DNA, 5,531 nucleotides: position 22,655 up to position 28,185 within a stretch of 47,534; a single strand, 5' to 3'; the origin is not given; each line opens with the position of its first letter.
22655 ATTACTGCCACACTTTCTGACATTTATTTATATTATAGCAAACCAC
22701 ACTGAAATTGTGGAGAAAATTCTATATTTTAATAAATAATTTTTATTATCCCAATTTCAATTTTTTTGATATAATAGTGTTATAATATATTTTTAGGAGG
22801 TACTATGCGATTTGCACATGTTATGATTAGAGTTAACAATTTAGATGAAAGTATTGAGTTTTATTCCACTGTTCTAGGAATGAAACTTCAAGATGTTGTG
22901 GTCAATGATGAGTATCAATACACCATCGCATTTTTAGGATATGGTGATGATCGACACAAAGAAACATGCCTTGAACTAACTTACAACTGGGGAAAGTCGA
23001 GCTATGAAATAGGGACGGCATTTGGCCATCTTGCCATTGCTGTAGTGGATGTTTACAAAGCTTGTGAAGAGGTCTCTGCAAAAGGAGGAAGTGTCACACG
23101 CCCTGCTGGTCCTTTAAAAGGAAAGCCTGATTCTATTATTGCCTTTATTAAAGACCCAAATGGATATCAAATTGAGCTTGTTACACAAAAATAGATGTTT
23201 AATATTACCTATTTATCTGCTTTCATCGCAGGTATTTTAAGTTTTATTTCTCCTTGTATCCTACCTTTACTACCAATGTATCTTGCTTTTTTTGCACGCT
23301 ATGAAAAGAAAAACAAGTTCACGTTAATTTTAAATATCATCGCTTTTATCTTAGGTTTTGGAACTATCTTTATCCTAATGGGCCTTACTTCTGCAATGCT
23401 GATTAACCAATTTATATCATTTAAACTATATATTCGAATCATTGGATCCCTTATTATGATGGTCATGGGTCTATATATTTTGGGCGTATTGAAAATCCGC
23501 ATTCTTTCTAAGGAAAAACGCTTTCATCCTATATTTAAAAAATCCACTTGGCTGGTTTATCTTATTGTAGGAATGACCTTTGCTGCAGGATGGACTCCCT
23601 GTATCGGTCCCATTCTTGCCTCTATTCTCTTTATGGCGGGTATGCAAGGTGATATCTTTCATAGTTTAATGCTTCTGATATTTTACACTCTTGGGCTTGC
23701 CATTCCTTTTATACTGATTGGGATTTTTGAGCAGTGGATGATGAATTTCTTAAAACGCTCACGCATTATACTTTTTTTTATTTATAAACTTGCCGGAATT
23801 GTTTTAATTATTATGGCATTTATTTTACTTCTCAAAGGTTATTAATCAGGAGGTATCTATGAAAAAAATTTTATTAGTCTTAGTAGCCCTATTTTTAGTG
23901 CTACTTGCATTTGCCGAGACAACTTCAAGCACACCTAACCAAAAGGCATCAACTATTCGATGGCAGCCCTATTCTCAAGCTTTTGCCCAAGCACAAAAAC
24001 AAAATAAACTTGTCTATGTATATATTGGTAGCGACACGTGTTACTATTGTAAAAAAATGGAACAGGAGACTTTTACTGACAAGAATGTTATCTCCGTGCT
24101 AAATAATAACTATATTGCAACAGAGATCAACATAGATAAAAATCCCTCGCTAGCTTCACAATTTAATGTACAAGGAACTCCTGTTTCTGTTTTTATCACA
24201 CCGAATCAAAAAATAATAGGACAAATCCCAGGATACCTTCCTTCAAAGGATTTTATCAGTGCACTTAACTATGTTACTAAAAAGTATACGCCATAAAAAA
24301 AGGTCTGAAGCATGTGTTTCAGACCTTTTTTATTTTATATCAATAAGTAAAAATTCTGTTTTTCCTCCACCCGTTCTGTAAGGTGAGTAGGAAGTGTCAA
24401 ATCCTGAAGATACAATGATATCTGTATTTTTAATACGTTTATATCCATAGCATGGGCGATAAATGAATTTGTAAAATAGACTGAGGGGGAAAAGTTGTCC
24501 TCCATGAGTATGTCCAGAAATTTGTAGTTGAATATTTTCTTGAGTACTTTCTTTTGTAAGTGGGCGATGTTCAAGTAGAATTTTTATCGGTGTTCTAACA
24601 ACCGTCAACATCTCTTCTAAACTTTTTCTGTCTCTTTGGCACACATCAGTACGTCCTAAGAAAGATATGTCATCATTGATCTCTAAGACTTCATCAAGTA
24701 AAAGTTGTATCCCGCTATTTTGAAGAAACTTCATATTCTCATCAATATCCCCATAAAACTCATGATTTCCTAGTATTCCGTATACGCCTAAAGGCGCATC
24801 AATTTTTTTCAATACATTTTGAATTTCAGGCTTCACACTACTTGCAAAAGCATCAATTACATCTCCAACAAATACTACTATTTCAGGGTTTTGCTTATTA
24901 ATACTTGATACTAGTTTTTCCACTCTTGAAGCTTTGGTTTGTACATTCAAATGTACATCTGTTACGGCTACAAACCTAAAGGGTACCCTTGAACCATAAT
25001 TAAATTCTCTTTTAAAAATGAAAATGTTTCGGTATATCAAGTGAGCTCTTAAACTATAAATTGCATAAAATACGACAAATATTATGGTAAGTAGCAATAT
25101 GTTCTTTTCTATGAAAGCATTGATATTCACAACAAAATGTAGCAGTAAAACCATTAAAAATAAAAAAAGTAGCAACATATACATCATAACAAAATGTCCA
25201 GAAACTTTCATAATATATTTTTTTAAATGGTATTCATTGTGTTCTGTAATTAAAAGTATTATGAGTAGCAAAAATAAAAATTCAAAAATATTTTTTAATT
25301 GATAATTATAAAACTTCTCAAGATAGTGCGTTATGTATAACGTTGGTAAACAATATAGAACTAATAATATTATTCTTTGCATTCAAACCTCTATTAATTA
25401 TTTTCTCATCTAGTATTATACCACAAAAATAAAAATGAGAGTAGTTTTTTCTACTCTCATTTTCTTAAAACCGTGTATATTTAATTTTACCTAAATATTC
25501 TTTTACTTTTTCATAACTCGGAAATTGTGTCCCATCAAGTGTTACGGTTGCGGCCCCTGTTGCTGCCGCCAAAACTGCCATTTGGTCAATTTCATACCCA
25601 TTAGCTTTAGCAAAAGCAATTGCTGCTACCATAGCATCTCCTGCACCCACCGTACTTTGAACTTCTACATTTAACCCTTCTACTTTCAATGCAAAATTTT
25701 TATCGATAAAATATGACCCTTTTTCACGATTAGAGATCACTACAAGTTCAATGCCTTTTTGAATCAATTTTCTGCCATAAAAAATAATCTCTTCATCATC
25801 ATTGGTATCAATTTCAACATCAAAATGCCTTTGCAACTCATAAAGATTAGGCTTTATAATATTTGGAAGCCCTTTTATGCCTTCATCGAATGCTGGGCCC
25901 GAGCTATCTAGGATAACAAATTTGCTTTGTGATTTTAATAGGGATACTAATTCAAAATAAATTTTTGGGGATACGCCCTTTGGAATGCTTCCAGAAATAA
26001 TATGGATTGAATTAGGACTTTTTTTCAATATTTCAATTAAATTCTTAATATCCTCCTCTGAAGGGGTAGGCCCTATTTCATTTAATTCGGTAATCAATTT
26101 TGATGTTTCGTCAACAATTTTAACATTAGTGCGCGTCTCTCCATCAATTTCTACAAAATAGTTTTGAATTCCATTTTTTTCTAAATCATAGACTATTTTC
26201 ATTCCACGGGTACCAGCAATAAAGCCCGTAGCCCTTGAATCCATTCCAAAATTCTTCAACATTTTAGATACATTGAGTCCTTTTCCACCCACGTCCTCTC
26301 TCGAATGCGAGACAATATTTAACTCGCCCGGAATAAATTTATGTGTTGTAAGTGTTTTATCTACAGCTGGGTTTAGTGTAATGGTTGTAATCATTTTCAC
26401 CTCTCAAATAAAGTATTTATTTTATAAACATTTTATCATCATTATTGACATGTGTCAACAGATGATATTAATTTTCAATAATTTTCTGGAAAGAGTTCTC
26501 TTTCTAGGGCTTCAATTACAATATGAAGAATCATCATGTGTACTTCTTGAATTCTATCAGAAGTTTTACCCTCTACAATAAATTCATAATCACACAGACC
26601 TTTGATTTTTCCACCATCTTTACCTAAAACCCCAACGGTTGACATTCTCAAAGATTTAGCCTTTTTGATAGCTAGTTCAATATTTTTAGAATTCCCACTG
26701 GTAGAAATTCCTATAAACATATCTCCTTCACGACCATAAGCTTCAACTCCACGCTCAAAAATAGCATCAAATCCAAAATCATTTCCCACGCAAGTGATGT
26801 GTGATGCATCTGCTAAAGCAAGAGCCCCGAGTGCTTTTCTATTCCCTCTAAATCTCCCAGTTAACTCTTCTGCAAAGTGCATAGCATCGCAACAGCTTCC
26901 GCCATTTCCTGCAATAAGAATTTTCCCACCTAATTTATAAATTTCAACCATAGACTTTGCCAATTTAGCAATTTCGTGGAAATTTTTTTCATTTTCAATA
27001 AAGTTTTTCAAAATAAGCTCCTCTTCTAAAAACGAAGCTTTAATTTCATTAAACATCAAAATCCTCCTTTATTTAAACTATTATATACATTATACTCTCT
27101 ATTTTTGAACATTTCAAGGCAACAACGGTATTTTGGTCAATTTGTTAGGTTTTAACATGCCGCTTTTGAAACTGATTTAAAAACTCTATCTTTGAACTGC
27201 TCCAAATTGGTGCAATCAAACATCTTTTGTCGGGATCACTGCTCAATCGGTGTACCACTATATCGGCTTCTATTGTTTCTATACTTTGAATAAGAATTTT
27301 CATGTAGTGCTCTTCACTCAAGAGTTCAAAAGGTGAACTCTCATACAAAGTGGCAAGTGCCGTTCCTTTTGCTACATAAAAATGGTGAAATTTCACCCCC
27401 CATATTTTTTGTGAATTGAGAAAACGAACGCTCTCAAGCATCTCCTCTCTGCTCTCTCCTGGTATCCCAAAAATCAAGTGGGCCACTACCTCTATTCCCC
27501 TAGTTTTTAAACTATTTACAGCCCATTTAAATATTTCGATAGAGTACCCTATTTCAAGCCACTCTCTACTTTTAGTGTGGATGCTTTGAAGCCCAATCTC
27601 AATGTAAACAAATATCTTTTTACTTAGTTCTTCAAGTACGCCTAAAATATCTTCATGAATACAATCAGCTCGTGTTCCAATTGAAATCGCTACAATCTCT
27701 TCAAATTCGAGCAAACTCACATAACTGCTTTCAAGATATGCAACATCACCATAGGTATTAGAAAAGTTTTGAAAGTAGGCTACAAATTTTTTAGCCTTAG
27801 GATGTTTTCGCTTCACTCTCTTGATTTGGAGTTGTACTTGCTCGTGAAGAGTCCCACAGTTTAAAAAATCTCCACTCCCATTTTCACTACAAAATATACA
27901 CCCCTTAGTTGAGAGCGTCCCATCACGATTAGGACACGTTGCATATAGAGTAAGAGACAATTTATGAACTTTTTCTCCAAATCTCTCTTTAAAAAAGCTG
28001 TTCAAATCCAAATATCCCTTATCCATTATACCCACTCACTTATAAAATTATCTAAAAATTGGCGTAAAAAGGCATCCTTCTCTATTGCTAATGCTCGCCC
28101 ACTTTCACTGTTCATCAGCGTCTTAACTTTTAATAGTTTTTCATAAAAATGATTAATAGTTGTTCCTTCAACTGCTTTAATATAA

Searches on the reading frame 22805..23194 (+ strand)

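Call 46: search_protein_families(library=pfam, proteins=[window:22805-23194:+], max_evalue=0.00001)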
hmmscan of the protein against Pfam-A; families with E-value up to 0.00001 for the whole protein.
window:22805-23194:+ (129 aa): 2 families
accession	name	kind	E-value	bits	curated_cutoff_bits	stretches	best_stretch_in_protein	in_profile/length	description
PF00903.31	Glyoxalase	-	2.1e-25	89.9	20.6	1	2-125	1-121/121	Glyoxalase/Bleomycin resistance protein/Dioxygenase superfamily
PF13669.12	Glyoxalase_4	-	2.4e-08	34.7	27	1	5-114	2-109/109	Glyoxalase/Bleomycin resistance protein/Dioxygenase superfamily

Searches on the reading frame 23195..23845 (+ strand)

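Call 46: search_protein_families(library=pfam, proteins=[window:23195-23845:+], max_evalue=0.00001)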
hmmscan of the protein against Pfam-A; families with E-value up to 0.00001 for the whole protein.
window:23195-23845:+ (216 aa): 1 family
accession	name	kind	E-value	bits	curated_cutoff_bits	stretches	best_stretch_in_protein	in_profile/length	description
PF02683.22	DsbD_TM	-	8.7e-12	45.2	27.1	1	5-212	4-215/219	Cytochrome C biogenesis protein transmembrane domain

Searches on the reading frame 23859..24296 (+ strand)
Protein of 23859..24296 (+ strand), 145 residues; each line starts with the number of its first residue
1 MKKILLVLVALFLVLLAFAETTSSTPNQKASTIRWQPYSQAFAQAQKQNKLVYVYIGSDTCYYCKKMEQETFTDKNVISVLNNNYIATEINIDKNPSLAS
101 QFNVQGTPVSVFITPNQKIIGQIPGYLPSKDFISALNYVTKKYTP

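Call 46: search_protein_families(library=pfam, proteins=[window:23859-24296:+], max_evalue=0.00001)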
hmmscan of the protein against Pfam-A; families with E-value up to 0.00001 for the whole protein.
window:23859-24296:+ (145 aa): 4 families
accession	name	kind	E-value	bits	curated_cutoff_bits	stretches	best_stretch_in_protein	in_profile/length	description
PF03190.21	Thioredox_DsbH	-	6.8e-18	65.6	27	1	28-131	15-126/163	Protein of unknown function, DUF255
PF13098.12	Thioredoxin_2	-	1.2e-17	64.6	27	1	45-136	1-104/104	Thioredoxin-like domain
PF13899.12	Thioredoxin_7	-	9.9e-13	48.5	27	1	35-115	2-83/83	Thioredoxin-like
PF00085.26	Thioredoxin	-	1.2e-07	32.2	23.5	1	41-135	9-100/103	Thioredoxin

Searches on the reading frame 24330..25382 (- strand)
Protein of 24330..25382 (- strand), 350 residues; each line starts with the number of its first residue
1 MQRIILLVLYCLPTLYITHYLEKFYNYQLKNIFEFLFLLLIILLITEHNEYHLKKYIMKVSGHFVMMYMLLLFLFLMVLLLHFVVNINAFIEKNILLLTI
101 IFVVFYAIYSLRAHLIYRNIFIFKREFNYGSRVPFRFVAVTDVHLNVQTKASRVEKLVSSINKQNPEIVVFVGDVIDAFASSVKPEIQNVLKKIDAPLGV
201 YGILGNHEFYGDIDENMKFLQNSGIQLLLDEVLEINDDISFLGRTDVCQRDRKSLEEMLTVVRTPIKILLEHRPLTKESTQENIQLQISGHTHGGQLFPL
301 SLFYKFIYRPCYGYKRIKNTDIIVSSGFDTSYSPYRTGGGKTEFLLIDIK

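Call 31: search_protein_families(library=ncbifam, proteins=[window:24330-25382:-], max_evalue=0.00001)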
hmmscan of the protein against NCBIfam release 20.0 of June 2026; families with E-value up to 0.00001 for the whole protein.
window:24330-25382:- (350 aa): 3 families
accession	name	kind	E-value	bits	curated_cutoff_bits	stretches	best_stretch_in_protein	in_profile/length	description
NF033458.1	lipid_A_LpxG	equivalog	3.8e-18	65.9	350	1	135-217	45-127/321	UDP-2,3-diacylglucosamine diphosphatase LpxG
NF008460.0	PRK11340.1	equivalog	8.4e-17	61.5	188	1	131-297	46-216/271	phosphodiesterase YaeI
TIGR03729.1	acc_ester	subfamily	2.8e-06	26.9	148.25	1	140-243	5-107/239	putative phosphoesterase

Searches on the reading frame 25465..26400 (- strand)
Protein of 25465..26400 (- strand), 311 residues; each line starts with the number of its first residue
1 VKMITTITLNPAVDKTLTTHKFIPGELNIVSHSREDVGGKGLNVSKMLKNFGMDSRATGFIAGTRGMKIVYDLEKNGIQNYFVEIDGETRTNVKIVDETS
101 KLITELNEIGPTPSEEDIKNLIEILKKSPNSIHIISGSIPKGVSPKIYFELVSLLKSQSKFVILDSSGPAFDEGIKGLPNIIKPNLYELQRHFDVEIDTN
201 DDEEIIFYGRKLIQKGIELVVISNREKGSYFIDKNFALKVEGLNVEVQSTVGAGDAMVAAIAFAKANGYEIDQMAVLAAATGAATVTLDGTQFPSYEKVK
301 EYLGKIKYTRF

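Call 31: search_protein_families(library=ncbifam, proteins=[window:25465-26400:-], max_evalue=0.00001)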
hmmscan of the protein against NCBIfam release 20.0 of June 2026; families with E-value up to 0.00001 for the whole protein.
window:25465-26400:- (311 aa): 17 families
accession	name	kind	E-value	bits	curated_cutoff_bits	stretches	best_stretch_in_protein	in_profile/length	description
TIGR03168.1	1-PFK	subfamily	2.8e-90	302.3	216.4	1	4-307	1-303/305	hexose kinase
TIGR03828.1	pfkB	equivalog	3.9e-88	295.4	292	1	4-307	1-303/305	1-phosphofructokinase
NF007068.0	PRK09513.1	equivalog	6.7e-50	170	432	1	2-307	3-307/312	1-phosphofructokinase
NF041320.1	pfkB_Halo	equivalog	9.2e-50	169.7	400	1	3-307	1-298/302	1-phosphofructokinase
NF010033.0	PRK13508.1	equivalog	1e-45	156.3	469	1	3-274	1-272/309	tagatose-6-phosphate kinase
TIGR01231.1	lacC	equivalog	5.8e-40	137.5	409.55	1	3-272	1-271/310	tagatose-6-phosphate kinase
NF007632.0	PRK10294.1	equivalog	1.6e-34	119.6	353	1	1-301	1-302/310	6-phosphofructokinase II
TIGR02198.1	rfaE_dom_I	equivalog_domain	4.8e-20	71.9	345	1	32-302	42-313/315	D-glycero-beta-D-manno-heptose-7-phosphate kinase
TIGR02152.1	D_ribokin_bact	equivalog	2.8e-17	63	299.65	1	14-299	10-296/298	ribokinase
NF008353.0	PRK11142.1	equivalog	4.3e-13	49.4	341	1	173-303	173-303/307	ribokinase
NF008454.0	PRK11316.1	equivalog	7.8e-13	47.8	521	1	34-303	46-312/475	bifunctional D-glycero-beta-D-manno-heptose-7-phosphate kinase/D-glycero-beta-D-manno-heptose 1-phosphate adenylyltransferase HldE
TIGR04382.1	myo_inos_iolC_N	equivalog_domain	9.5e-12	44.8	300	1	209-303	212-309/309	5-dehydro-2-deoxygluconokinase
NF007321.0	PRK09813.1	equivalog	6e-09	35.8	247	1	192-289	163-258/261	fructoselysine 6-kinase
NF053626.1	RibKinHalex1628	equivalog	2.4e-08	33.8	330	0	218-303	203-291/293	ATP-dependent ribose-1-phosphate kinase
NF049991.1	TagKinase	equivalog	5.1e-08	32.1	420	1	180-290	196-300/321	tagatose kinase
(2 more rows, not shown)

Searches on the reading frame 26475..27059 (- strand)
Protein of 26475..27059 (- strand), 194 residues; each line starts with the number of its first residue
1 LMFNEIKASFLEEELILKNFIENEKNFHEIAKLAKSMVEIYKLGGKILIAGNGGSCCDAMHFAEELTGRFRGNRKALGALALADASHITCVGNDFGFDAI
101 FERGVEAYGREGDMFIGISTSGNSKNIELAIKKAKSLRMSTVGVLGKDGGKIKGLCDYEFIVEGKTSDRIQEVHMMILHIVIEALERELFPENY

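Call 46: search_protein_families(library=pfam, proteins=[window:26475-27059:-], max_evalue=0.00001)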
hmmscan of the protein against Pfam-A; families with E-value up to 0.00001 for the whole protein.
window:26475-27059:- (194 aa): 1 family
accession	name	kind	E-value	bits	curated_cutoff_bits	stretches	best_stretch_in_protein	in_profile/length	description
PF13580.11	SIS_2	-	1e-19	71.4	27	1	24-146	15-138/138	SIS domain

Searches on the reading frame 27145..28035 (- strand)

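Call 46: search_protein_families(library=pfam, proteins=[window:27145-28035:-], max_evalue=0.00001)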
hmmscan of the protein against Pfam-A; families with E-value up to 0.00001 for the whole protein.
window:27145-28035:- (296 aa): 2 families
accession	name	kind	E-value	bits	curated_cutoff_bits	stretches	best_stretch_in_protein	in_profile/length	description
PF16199.10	Radical_SAM_C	-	2.7e-22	79.1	31.9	1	211-292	1-82/85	Radical_SAM C-terminal domain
PF04055.27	Radical_SAM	-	4.7e-14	53.3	29.5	1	44-206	9-166/166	Radical SAM superfamily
